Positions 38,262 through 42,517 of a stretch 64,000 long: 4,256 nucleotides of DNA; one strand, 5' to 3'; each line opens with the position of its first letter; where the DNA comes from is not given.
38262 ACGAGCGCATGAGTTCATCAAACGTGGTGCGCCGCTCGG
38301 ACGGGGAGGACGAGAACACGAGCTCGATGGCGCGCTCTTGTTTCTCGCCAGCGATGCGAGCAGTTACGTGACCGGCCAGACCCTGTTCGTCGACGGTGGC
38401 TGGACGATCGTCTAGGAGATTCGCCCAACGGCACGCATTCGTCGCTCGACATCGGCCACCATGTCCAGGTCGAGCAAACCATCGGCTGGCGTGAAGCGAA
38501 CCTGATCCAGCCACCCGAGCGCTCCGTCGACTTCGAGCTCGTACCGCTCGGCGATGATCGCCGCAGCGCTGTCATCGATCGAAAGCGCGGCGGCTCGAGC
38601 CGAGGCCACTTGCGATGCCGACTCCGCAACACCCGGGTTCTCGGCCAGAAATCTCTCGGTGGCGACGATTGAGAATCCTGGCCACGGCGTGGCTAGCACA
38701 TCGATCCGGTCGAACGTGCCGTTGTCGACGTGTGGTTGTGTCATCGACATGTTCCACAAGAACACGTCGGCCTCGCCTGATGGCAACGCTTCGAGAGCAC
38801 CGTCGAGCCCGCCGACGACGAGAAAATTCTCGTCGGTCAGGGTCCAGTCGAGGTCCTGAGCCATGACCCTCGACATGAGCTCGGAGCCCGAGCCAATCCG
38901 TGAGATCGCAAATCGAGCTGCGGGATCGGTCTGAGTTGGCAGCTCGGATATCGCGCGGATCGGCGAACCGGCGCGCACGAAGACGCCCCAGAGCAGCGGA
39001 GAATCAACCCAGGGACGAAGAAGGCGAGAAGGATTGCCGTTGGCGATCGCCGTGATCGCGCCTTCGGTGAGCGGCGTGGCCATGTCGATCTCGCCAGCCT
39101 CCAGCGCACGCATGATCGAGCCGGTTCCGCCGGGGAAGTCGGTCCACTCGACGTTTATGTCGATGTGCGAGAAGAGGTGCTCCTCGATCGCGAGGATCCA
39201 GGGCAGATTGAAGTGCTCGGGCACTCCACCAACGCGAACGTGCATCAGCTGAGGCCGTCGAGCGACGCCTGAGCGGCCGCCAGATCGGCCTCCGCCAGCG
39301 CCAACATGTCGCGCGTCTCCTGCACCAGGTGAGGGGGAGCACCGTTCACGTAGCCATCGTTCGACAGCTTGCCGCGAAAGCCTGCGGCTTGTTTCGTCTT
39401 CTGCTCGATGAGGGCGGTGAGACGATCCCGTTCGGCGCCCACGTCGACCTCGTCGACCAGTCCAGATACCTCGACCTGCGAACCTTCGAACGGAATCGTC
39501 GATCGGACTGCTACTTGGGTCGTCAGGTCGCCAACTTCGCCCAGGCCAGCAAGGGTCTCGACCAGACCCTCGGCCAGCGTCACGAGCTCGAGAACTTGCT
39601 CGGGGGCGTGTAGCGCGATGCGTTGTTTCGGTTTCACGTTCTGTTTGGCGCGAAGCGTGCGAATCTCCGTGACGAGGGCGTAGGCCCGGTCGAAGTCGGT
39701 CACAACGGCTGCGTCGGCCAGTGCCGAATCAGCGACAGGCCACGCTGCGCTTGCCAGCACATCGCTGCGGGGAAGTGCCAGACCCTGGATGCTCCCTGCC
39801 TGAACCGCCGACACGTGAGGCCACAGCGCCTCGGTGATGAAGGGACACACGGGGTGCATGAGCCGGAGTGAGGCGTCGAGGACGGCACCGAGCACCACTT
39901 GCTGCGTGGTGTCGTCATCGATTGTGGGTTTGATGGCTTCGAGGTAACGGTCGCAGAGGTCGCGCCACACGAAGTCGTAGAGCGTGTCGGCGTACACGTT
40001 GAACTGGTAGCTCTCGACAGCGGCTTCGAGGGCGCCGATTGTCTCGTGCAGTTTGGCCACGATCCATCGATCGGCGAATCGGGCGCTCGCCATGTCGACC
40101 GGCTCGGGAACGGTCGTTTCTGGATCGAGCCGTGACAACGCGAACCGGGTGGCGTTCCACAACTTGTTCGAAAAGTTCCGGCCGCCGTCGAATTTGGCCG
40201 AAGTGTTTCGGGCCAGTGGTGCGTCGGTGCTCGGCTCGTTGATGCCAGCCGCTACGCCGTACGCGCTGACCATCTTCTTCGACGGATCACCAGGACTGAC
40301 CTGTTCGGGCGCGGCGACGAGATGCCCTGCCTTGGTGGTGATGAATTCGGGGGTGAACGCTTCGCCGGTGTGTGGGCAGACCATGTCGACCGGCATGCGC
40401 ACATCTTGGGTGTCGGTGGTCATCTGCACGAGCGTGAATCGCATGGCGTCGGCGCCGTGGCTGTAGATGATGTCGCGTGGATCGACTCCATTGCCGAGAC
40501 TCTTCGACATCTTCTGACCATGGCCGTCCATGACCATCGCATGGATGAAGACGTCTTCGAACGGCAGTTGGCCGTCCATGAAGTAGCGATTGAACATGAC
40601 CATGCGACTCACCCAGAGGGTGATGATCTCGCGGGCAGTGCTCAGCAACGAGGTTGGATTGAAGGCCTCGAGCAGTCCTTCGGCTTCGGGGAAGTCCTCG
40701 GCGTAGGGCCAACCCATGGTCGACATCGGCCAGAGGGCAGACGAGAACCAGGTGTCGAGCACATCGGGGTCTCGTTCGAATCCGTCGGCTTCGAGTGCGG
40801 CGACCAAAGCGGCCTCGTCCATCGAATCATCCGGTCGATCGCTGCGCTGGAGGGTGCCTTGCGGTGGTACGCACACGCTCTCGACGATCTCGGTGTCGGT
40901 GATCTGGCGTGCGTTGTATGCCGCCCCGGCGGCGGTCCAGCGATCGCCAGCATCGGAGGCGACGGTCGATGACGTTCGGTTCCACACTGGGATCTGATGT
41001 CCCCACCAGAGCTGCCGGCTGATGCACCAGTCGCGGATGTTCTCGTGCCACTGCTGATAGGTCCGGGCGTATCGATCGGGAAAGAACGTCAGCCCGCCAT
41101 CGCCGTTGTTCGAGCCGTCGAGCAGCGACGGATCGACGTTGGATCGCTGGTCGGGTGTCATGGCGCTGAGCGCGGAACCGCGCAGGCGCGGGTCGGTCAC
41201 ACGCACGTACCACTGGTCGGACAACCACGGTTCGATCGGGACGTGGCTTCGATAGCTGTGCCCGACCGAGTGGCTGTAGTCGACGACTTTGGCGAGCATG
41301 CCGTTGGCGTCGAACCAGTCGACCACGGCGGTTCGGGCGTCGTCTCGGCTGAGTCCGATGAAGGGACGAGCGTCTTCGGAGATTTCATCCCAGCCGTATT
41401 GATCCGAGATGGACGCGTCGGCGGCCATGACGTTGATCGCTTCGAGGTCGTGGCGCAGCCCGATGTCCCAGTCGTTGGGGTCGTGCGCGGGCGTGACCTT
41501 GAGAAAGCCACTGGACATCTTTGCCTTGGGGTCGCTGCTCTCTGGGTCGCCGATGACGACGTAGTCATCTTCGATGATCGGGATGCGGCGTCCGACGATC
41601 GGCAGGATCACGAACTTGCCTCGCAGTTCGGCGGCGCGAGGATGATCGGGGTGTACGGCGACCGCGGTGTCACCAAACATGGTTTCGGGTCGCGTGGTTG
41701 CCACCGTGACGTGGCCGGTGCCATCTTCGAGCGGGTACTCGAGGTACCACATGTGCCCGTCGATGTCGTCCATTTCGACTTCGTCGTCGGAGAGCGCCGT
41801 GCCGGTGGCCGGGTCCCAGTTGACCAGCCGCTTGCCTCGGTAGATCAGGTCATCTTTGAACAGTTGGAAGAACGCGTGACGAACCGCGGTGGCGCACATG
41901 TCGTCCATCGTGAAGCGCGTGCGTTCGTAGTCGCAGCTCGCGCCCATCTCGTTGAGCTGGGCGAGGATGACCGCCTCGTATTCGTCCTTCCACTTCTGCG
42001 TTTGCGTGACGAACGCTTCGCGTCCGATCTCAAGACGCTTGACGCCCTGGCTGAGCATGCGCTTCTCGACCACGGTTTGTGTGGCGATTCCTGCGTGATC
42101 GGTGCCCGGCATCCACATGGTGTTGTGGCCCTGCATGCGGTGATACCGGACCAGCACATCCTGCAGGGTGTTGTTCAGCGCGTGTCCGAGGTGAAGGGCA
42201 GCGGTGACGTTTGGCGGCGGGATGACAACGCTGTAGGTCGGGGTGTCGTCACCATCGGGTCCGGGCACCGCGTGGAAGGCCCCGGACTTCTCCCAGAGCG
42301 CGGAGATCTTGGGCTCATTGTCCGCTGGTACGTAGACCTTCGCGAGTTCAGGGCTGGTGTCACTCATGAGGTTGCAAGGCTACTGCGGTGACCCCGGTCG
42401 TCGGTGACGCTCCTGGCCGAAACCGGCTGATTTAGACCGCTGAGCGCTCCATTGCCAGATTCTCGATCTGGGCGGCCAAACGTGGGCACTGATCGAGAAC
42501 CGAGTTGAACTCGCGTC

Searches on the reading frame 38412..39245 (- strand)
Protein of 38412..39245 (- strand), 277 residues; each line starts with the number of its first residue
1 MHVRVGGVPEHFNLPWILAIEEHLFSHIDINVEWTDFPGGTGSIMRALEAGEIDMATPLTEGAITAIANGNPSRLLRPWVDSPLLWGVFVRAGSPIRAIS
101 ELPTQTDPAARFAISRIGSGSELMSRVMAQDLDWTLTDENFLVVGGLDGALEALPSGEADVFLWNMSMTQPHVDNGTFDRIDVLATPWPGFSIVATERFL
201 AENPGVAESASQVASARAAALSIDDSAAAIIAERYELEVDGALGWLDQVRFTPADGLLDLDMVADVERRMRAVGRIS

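Call 25: search_protein_families(library=pfam, proteins=[window:38412-39245:-], max_evalue=0.001)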
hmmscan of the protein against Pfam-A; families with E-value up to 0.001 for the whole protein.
window:38412-39245:- (277 aa): 2 families
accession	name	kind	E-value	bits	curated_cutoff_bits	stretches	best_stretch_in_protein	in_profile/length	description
PF22384.1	PBP2_Ca3427_like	-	1.1e-08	35.8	27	1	107-182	16-93/95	Ca3427-like PBP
PF13379.11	NMT1_2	-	7.1e-05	23.2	24.7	1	3-71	8-74/252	NMT1-like family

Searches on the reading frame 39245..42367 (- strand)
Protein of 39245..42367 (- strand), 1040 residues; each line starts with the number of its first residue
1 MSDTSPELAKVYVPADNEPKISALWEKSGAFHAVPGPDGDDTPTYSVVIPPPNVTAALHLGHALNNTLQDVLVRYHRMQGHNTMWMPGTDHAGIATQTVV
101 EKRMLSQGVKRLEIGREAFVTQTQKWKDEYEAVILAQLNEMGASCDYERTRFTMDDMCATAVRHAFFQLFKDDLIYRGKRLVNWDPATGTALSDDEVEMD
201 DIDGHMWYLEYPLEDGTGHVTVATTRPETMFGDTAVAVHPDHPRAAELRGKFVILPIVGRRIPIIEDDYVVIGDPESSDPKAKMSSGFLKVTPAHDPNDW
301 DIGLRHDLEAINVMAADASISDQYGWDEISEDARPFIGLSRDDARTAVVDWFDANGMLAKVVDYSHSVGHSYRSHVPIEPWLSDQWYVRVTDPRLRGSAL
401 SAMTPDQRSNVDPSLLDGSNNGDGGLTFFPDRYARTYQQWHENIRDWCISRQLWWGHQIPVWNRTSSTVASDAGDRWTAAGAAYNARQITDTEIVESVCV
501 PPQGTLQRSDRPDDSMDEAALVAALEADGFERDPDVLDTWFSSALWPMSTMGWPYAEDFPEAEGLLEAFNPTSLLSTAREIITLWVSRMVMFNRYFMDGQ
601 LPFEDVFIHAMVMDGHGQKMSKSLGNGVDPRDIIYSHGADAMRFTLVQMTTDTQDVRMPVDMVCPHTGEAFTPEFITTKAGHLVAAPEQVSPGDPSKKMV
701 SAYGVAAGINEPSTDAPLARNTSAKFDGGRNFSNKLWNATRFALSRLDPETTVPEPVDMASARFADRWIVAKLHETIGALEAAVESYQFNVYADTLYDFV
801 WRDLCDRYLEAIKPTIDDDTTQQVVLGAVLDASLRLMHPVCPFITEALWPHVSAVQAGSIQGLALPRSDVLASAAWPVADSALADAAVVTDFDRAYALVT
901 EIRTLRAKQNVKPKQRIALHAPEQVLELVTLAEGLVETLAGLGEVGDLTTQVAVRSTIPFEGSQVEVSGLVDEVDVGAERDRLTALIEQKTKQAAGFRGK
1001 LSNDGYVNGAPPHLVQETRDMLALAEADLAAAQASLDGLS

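Call 25: search_protein_families(library=pfam, proteins=[window:39245-42367:-], max_evalue=0.001)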
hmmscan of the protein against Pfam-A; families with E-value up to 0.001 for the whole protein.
window:39245-42367:- (1040 aa): 6 families
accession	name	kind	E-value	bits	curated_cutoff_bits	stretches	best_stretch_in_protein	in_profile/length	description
PF00133.28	tRNA-synt_1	-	2e-117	392.9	22.7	1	22-658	3-413/414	tRNA synthetases class I (I, L, M and V)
PF08264.19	Anticodon_1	-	1.1e-33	116.7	25.1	1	766-917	1-144/148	Anticodon-binding domain of tRNA ligase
PF09334.17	tRNA-synt_1g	-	2.6e-19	69.7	20.1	2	52-199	8-137/391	tRNA synthetases class I (M)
PF10458.14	Val_tRNA-synt_C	-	2.2e-08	34.7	25.9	1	975-1039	1-65/66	Valyl tRNA synthetase tRNA binding arm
PF13603.12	tRNA-synt_1_2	-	1.2e-06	28.6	25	0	209-248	12-51/185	Leucyl-tRNA synthetase, editing domain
PF01406.26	tRNA-synt_1e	-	2.3e-06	27.6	27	1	603-649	237-283/301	tRNA synthetases class I (C) catalytic domain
